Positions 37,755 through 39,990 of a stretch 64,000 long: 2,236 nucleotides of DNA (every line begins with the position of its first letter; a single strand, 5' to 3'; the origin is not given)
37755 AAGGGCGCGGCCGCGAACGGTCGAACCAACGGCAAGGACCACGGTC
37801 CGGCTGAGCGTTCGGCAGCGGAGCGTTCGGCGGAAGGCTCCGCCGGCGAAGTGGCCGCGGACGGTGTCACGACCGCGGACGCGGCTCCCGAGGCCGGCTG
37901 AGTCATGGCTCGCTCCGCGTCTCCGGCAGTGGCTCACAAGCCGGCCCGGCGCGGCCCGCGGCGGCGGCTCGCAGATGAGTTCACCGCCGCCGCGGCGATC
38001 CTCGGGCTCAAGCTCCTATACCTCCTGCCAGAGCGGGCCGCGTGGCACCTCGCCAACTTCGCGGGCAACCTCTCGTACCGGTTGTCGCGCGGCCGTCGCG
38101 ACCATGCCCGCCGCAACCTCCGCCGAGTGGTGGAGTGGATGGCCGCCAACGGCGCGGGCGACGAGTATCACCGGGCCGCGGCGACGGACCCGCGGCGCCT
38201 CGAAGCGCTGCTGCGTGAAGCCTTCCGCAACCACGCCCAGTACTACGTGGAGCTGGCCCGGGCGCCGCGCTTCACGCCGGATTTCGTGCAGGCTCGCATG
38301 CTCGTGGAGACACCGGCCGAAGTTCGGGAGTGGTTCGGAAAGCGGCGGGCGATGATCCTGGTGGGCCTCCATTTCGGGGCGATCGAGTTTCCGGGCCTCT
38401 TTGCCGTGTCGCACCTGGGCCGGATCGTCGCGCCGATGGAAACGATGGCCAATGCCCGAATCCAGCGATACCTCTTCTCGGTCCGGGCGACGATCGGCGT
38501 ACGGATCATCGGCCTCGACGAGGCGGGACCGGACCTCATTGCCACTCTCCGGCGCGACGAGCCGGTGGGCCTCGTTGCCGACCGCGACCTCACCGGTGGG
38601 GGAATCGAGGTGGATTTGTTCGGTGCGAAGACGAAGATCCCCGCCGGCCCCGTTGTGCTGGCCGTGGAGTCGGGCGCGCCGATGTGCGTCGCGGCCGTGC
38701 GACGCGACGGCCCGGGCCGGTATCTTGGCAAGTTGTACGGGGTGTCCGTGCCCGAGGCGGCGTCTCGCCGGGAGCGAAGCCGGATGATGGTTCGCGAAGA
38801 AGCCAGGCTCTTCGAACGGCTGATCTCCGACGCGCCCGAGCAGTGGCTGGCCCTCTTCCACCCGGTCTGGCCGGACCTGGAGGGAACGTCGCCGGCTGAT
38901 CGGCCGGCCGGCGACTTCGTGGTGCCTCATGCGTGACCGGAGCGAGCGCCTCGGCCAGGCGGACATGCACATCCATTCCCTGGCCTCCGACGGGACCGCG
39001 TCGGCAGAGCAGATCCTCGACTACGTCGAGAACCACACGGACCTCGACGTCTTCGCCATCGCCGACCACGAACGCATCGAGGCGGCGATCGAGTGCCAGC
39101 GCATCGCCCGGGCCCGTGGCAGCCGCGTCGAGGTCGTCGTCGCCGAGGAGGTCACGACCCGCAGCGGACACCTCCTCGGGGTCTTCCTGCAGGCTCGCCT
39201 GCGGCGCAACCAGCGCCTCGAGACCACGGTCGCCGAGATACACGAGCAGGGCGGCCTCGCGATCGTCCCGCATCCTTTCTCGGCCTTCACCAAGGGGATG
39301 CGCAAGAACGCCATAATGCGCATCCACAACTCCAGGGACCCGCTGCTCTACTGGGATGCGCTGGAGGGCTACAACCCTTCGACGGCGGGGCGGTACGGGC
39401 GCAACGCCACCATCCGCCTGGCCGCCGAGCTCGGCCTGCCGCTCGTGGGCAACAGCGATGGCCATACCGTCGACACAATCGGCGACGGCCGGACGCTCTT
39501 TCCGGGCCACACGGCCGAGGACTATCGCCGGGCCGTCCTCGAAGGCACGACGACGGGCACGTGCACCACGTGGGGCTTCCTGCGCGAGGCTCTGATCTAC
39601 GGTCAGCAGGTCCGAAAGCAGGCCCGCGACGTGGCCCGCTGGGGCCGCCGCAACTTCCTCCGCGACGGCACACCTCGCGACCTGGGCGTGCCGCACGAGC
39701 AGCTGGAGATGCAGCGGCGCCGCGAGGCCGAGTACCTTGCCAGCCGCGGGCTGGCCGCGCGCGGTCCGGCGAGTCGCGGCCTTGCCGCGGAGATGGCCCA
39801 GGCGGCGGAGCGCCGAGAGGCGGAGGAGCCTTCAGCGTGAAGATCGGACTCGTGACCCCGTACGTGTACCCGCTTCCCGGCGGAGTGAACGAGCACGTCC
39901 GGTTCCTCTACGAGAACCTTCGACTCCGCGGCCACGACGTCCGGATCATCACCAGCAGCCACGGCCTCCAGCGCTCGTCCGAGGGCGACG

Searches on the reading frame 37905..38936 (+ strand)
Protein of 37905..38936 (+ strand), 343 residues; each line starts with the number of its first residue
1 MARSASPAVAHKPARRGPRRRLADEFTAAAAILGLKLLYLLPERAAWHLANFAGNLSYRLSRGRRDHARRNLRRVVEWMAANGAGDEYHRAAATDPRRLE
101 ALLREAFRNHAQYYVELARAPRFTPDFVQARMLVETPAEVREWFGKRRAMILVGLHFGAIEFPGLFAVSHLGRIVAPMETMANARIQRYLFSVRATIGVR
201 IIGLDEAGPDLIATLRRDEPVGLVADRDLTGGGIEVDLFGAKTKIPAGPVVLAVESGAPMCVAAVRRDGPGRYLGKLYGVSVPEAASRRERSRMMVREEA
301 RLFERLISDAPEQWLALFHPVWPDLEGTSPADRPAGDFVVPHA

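Call 16: search_protein_families(library=pfam, proteins=[window:37905-38936:+], max_evalue=0.001)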
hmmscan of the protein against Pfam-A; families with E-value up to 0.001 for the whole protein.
window:37905-38936:+ (343 aa): 1 family
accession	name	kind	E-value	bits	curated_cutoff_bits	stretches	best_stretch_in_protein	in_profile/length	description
PF03279.18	Lip_A_acyltrans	-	6.4e-32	111.4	22.3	1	19-322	7-293/295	Bacterial lipid A biosynthesis acyltransferase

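Call 58: search_protein_families(library=ncbifam, proteins=[window:37905-38936:+], max_evalue=0.01)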
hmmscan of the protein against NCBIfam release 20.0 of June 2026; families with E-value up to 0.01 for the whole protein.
window:37905-38936:+ (343 aa): 13 families
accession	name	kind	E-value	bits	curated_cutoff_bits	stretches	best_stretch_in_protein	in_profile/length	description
NF005919.0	PRK07920.1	equivalog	4e-39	134.5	209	1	21-323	5-294/311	phosphatidylinositol mannoside acyltransferase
NF006270.0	PRK08419.1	equivalog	1.5e-16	60.6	248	1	37-319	16-285/298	lipid A biosynthesis lauroyl acyltransferase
NF006487.0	PRK08905.1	equivalog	3.8e-11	42.6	281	1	35-316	7-268/290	lysophospholipid acyltransferase family protein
NF005399.0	PRK06946.1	subfamily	2e-10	40.4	343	1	26-229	5-192/294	lipid A biosynthesis lauroyl acyltransferase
NF004569.0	PRK05906.1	equivalog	1.7e-09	37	439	1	145-318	137-309/454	lipid A biosynthesis lauroyl acyltransferase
NF006432.0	PRK08706.1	equivalog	1.4e-05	24.5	384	1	35-317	8-274/289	lipid A biosynthesis lauroyl acyltransferase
NF005120.0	PRK06553.1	equivalog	1.7e-05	24.3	273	1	97-322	77-306/308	lipid A biosynthesis lauroyl acyltransferase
TIGR02207.1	lipid_A_htrB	subfamily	0.00045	19.7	297.8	1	35-317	22-287/303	LpxL/LpxP family Kdo(2)-lipid IV(A) lauroyl/palmitoleoyl acyltransferase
TIGR02208.1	lipid_A_msbB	equivalog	0.0009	18.6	336.05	1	32-241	21-216/305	lauroyl-Kdo(2)-lipid IV(A) myristoyltransferase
NF006507.0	PRK08943.1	subfamily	0.00093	18.3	337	1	97-230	81-214/322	lipid A biosynthesis (KDO)2-(lauroyl)-lipid IVA acyltransferase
NF004191.0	PRK05646.1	equivalog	0.0012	18.1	491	1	33-161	20-136/310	lipid A biosynthesis lauroyl acyltransferase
NF005340.0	PRK06860.1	subfamily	0.0032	16.7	398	0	34-317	27-293/309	lipid A biosynthesis lauroyl acyltransferase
NF006437.0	PRK08733.1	equivalog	0.0049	16.1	540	0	41-317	34-290/306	LpxL/LpxP family Kdo(2)-lipid IV(A) lauroyl/palmitoleoyl acyltransferase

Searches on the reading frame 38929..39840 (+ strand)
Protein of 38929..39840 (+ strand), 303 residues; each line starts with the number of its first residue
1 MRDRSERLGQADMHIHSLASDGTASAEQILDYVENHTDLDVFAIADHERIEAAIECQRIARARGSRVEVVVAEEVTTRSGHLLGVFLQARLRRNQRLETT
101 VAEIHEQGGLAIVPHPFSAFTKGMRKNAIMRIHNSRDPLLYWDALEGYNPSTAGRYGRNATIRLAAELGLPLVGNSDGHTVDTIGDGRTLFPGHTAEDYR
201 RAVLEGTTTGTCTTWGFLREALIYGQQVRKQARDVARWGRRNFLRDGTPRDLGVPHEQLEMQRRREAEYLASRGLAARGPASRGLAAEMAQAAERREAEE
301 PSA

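Call 16: search_protein_families(library=pfam, proteins=[window:38929-39840:+], max_evalue=0.001)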
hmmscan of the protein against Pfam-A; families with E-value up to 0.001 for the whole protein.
window:38929-39840:+ (303 aa): 1 family
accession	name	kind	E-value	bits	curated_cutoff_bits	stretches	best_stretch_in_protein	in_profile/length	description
PF13263.12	PHP_C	-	1.7e-08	34.3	21.3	1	162-208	8-56/56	PHP-associated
